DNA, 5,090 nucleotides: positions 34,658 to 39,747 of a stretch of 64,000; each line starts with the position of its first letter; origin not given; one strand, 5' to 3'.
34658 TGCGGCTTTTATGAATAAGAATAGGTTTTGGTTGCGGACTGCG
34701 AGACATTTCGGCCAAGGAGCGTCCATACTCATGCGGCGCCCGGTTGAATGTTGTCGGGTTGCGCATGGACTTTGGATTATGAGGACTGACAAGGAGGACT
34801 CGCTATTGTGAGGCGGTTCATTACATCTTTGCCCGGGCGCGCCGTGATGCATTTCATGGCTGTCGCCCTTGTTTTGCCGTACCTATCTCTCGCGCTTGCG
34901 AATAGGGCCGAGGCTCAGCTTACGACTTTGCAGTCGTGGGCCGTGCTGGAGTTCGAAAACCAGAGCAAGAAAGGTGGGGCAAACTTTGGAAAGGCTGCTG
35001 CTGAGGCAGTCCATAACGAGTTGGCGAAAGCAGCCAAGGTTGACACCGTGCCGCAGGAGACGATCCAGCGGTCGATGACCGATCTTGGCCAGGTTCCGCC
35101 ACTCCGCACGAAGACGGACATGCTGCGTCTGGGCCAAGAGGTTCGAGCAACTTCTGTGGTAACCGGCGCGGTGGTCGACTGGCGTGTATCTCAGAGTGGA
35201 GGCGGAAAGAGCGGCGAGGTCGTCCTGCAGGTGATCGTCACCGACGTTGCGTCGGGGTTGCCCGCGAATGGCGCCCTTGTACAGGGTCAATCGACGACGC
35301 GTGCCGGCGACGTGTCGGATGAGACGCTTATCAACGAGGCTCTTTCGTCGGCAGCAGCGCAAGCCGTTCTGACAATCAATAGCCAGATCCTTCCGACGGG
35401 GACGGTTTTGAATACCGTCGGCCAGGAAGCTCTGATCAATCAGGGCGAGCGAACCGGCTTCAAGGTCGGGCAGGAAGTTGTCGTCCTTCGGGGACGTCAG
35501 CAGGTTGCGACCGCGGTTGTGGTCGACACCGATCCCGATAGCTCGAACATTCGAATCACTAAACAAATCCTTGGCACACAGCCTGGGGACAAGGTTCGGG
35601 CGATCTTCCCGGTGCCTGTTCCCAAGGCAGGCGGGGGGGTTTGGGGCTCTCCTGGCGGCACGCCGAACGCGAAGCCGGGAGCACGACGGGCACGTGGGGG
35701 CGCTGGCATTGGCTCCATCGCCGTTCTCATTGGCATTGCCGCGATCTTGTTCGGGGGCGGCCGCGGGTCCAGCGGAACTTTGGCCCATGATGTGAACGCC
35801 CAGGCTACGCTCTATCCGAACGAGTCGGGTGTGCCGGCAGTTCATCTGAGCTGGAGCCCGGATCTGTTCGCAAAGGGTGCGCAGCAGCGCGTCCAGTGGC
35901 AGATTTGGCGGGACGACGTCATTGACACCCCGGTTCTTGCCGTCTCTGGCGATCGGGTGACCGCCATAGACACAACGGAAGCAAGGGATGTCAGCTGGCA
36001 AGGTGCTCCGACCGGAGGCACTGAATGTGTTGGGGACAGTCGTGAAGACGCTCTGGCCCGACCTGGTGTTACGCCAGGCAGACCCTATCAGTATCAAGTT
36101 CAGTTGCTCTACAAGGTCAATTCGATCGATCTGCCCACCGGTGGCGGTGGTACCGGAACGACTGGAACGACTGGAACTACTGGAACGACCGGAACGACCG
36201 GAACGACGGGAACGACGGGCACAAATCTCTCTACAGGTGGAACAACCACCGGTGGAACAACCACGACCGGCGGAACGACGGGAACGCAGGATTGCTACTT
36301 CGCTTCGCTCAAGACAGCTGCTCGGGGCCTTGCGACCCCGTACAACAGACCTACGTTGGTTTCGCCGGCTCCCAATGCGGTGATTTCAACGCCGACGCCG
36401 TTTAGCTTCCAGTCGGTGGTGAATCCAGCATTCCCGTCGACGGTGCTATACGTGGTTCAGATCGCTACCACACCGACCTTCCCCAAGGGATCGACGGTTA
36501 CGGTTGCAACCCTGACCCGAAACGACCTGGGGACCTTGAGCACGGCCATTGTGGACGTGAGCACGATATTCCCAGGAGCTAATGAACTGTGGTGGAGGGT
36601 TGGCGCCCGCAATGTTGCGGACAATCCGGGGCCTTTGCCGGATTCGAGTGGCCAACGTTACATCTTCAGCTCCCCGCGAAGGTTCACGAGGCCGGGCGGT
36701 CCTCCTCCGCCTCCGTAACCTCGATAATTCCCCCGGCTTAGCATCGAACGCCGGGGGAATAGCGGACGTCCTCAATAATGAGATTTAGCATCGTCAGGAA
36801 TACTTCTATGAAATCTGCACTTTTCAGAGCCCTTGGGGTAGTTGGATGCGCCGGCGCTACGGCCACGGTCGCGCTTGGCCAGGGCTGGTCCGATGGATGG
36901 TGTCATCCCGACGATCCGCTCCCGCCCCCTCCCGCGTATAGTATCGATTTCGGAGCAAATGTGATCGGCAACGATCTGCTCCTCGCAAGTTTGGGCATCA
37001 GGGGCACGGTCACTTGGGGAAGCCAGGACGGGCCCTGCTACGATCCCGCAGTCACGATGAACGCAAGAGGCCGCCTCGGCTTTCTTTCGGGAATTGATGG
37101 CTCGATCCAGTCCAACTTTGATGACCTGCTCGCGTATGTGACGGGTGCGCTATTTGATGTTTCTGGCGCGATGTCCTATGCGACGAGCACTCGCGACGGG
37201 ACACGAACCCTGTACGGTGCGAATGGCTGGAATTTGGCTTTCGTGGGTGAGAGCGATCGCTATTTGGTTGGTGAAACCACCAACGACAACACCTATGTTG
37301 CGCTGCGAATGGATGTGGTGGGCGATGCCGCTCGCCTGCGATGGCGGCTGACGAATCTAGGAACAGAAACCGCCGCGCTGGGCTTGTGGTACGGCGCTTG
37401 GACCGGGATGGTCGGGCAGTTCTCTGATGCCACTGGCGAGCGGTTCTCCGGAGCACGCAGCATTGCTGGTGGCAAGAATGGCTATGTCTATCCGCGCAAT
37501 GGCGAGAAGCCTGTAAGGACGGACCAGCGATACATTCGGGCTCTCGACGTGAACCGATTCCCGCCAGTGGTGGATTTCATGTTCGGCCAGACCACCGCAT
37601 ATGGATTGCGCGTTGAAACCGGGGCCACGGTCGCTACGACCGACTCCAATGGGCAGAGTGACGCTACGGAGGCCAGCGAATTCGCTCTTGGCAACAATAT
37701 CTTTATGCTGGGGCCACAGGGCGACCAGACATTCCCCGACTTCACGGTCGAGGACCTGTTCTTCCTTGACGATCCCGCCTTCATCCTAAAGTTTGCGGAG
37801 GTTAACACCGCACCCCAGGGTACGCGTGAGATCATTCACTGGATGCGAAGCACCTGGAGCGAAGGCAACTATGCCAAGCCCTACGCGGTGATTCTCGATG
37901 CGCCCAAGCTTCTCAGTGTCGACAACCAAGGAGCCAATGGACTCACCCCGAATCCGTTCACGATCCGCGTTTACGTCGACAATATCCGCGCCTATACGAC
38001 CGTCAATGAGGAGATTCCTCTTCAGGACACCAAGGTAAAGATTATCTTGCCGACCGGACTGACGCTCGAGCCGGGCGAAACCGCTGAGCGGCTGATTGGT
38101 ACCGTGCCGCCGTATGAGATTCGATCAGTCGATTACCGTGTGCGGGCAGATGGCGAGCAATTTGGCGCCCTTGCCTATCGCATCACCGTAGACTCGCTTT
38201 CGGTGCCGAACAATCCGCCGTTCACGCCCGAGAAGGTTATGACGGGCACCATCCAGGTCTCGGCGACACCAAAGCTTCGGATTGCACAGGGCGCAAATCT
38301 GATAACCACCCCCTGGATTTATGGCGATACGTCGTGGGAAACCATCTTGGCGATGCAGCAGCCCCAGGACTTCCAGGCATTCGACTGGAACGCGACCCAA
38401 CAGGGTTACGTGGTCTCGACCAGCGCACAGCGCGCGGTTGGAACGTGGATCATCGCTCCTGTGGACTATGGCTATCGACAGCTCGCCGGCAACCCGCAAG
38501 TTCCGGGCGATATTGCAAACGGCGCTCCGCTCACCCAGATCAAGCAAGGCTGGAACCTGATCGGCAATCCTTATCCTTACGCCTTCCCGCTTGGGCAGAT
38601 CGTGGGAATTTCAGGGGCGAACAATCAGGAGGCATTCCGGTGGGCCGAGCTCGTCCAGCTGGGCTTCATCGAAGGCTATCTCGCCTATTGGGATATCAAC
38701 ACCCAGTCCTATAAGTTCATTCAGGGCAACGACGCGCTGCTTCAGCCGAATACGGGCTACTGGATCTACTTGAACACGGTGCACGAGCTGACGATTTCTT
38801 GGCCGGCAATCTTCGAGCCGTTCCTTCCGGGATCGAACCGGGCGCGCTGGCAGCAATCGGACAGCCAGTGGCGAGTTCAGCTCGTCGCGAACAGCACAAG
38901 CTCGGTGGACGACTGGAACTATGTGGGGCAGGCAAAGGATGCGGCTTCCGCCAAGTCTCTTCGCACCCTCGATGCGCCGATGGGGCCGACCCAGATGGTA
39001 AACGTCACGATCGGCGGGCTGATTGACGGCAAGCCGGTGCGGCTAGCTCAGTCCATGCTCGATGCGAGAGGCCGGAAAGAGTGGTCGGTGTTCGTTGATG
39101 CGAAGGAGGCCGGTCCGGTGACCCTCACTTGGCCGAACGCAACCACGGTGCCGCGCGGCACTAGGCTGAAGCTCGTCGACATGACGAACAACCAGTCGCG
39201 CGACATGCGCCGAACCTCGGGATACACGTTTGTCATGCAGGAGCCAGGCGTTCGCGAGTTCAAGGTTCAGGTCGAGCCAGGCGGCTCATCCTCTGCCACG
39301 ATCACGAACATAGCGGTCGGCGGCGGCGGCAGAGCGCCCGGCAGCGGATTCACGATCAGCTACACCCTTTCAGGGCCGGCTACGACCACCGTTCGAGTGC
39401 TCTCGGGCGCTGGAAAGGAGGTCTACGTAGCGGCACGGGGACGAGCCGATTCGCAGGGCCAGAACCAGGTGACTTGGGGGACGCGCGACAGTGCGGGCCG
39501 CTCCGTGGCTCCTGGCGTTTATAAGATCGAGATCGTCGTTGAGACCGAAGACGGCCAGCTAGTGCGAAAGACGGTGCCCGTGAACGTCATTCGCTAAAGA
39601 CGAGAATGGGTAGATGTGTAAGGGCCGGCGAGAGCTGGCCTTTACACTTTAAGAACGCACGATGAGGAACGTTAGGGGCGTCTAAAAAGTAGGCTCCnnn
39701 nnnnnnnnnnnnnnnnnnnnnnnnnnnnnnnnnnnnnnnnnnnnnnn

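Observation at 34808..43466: Co-directional block of four large uncharacterised envelope/secreted proteins: candidate undescribed cell-surface system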

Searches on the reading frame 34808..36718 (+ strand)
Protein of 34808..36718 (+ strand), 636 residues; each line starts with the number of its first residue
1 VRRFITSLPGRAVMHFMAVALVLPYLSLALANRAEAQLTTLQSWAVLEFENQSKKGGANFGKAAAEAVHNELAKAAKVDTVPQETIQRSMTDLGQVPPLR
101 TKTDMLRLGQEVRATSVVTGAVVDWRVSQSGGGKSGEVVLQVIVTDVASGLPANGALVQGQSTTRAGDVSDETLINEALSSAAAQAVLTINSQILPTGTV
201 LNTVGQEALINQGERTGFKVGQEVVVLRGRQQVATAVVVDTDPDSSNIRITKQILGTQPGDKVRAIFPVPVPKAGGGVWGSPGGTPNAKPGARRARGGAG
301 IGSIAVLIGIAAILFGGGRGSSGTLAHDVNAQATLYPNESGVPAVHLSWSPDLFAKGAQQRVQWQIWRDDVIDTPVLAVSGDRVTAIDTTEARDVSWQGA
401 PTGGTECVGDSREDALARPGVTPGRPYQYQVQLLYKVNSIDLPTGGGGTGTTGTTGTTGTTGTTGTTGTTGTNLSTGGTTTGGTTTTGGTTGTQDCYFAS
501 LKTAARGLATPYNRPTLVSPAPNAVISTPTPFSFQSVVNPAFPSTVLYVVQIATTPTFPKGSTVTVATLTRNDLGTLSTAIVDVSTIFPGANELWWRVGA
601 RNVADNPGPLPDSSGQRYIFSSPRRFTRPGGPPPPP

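Call 4: search_protein_families(library=pfam, proteins=[window:34808-36718:+], max_evalue=1)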
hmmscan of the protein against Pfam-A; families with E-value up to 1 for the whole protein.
window:34808-36718:+ (636 aa): 1 family
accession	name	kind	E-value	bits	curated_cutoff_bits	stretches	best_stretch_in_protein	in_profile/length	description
PF13036.11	LpoB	-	0.093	13.1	22.3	1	64-151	50-138/147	Peptidoglycan-synthase activator LpoB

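Call 5: search_protein_families(library=ncbifam, proteins=[window:34808-36718:+], max_evalue=1)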
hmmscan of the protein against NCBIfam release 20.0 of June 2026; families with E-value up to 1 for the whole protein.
window:34808-36718:+ (636 aa): 0 families

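Call 11: search_solved_structures(query=window:34808-36718:+, max_evalue=10)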
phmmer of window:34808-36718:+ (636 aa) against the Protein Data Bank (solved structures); distinct sequences matched with E-value up to 10: 7.
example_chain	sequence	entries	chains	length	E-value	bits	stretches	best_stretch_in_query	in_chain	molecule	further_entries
3r6b_A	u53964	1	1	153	0.39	12.3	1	402-438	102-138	Thrombospondin-1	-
6swu_A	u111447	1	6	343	1.1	10.8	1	449-484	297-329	Kinesin light chain 1,Kinesin light chain 1,TPR domain of kinesin light chain 1 in complex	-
9gnq_K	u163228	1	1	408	1.5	10.4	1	450-496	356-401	Kinesin-1 heavy chain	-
9n7g_A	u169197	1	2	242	1.5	10.3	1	417-488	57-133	Protein S100-A7 FN3 chimera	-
6fv0_A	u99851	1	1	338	1.7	10.2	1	449-479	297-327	Kinesin light chain 1,Torsin-1A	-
6fuz_A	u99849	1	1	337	2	10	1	449-479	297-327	Kinesin light chain 1,Kinesin light chain 1,C-Jun-amino-terminal kinase-interacting protei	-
4bpx_B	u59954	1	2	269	7.4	8.1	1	457-474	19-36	DNA POLYMERASE ALPHA CATALYTIC SUBUNIT, DNA PRIMASE LARGE SUBUNIT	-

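Call 37: search_protein_families(library=pfam, alignment_id=A2, max_evalue=1)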
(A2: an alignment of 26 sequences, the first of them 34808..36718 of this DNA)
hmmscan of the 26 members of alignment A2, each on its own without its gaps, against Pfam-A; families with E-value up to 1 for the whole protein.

A. member 1, window:34808-36718:+ (636 aa): 1 family
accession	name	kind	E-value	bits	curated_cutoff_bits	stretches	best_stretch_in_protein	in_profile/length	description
PF13036.11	LpoB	-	0.093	13.1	22.3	1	64-151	50-138/147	Peptidoglycan-synthase activator LpoB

B. families by the number of members that match (of 26 scanned): 13 families
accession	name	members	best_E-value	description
PF14292.12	SusE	4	8.1e-05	SusE outer membrane protein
PF01391.23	Collagen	3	4.3e-07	Collagen triple helix repeat (20 copies)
PF02874.29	ATP-synt_ab_N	2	0.013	ATP synthase alpha/beta family, beta-barrel domain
PF16539.10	FlgT_M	2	0.014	Flagellar assembly protein T, middle domain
PF13036.11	LpoB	2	0.054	Peptidoglycan-synthase activator LpoB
PF24241.1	Deam_C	1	0.008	Putative cytidine deaminase, C-terminal domain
PF04085.20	MreC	1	0.034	Rod shape-determining protein MreC, barrel core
PF04390.17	LptE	1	0.086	Lipopolysaccharide-assembly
PF11684.13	DUF3280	1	0.092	Protein of unknown function (DUF2380)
PF11203.13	EccE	1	0.17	Putative type VII ESX secretion system translocon, EccE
PF00467.35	KOW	1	0.18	KOW motif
PF11604.15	CusF_Ec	1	0.19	Copper binding periplasmic protein CusF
PF20260.4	PUA_4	1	0.19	RNA methyltransferase PUA domain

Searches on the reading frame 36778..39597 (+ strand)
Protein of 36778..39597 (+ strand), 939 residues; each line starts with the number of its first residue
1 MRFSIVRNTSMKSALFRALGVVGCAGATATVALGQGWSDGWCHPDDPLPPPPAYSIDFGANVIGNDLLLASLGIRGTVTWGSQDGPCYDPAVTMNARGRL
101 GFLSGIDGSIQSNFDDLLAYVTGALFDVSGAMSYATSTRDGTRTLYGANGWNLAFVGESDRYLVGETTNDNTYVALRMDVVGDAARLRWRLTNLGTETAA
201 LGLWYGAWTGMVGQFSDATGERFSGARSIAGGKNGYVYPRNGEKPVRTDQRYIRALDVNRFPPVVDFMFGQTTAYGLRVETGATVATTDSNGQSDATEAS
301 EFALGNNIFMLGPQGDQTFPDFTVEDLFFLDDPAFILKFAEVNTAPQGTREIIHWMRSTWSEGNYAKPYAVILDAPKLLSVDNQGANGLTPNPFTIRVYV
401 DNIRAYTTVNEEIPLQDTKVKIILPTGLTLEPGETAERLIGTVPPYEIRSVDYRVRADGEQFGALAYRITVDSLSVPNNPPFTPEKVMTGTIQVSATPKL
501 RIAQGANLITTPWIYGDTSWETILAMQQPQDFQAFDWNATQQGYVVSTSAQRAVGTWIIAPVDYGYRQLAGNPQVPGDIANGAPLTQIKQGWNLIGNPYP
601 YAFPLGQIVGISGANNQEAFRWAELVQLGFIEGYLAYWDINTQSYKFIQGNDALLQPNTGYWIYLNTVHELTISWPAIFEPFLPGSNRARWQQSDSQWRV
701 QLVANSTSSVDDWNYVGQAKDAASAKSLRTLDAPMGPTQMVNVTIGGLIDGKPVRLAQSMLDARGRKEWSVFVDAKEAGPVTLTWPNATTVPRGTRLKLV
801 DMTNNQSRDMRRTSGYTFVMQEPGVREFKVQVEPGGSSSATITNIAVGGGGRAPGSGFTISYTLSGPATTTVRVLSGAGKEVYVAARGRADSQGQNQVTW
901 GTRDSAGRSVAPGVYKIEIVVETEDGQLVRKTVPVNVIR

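Call 4: search_protein_families(library=pfam, proteins=[window:36778-39597:+], max_evalue=1)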
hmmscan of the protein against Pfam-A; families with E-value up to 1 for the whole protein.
window:36778-39597:+ (939 aa): 3 families
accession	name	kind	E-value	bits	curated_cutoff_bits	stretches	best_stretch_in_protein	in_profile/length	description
PF13860.13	FlgD_ig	-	5e-07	30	27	1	857-923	11-77/79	FlgD Ig-like domain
PF10029.15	DUF2271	-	0.024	14.8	27.3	1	890-936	71-117/136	Predicted periplasmic protein (DUF2271)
PF10342.15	Kre9_KNH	-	0.045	14.9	24.6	0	854-925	10-81/94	Kre9/KNH-like N-terminal Ig-like domain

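Call 5: search_protein_families(library=ncbifam, proteins=[window:36778-39597:+], max_evalue=1)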
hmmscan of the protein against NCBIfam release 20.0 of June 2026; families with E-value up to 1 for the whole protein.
window:36778-39597:+ (939 aa): 4 families
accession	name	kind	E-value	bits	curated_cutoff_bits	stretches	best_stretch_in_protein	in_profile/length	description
NF005176.1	PRK06655.1-1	equivalog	0.00094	19.1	230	1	869-928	98-156/197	flagellar hook assembly protein FlgD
NF041539.1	choice_anch_R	domain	0.028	14.4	30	1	641-676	77-113/155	choice-of-anchor R domain-containing protein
NF052228.1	T9SS_PorZ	equivalog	0.085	11.2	260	1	869-931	696-752/757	type IX secretion system anionic LPS delivery protein PorZ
NF033707.1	T9SS_sortase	equivalog_domain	0.22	9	420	1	869-927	1024-1084/1095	type IX secretion system sortase PorU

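Call 35: search_protein_families(library=pfam, alignment_id=A4, max_evalue=1)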
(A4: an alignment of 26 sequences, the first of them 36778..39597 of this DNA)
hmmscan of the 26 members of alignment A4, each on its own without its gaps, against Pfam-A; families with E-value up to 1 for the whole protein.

A. member 1, window:36778-39597:+ (939 aa): 3 families
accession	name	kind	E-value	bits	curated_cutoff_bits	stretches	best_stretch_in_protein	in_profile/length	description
PF13860.13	FlgD_ig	-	5e-07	30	27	1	857-923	11-77/79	FlgD Ig-like domain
PF10029.15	DUF2271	-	0.024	14.8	27.3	1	890-936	71-117/136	Predicted periplasmic protein (DUF2271)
PF10342.15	Kre9_KNH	-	0.045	14.9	24.6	0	854-925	10-81/94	Kre9/KNH-like N-terminal Ig-like domain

B. families by the number of members that match (of 26 scanned): 15 families
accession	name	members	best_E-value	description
PF13860.13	FlgD_ig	26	4.3e-11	FlgD Ig-like domain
PF10029.15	DUF2271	8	0.024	Predicted periplasmic protein (DUF2271)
PF04234.18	CopC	4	0.01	CopC domain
PF23585.1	DUF7137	3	0.0098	Domain of unknown function (DUF7137)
PF10633.15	NPCBM_assoc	2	0.014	NPCBM-associated, NEW3 domain of alpha-galactosidase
PF18957.6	RibLong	2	0.014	Long Rib domain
PF18981.6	InlK_D3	1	0.04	Internalin K domain (D3/D4)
PF10342.15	Kre9_KNH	1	0.045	Kre9/KNH-like N-terminal Ig-like domain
PF17141.9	DUF5114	1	0.099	Domain of unknown function (DUF5114)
PF01835.25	MG2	1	0.16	MG2 domain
PF20250.3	FapA_N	1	0.18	Flagellar Assembly Protein A N-terminal region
PF24382.1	DUF7538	1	0.18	Family of unknown function (DUF7538)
PF11654.13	NCE101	1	0.24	Non-classical export protein 1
PF10648.15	Gmad2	1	0.3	Immunoglobulin-like domain of bacterial spore germination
PF13944.12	Calycin_like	1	0.33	Calycin-like beta-barrel domain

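Call 79: search_solved_structures(query=A4, max_evalue=1)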
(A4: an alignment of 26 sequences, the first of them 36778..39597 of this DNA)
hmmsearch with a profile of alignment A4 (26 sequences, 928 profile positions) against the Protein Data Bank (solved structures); distinct sequences matched with E-value up to 1: 4.
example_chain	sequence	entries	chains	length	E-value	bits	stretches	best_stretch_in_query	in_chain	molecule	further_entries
7eh9_A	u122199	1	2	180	0.0012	20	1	858-926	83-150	Basal-body rod modification protein FlgD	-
7bhq_A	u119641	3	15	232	0.002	19.3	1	858-926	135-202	Basal-body rod modification protein FlgD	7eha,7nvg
3osv_A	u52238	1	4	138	0.002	19.2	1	838-910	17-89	Flagellar basal-body rod modification protein FlgD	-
22kk_B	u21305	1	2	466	0.88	10.5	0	636-671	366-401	Butyrophilin-like protein 3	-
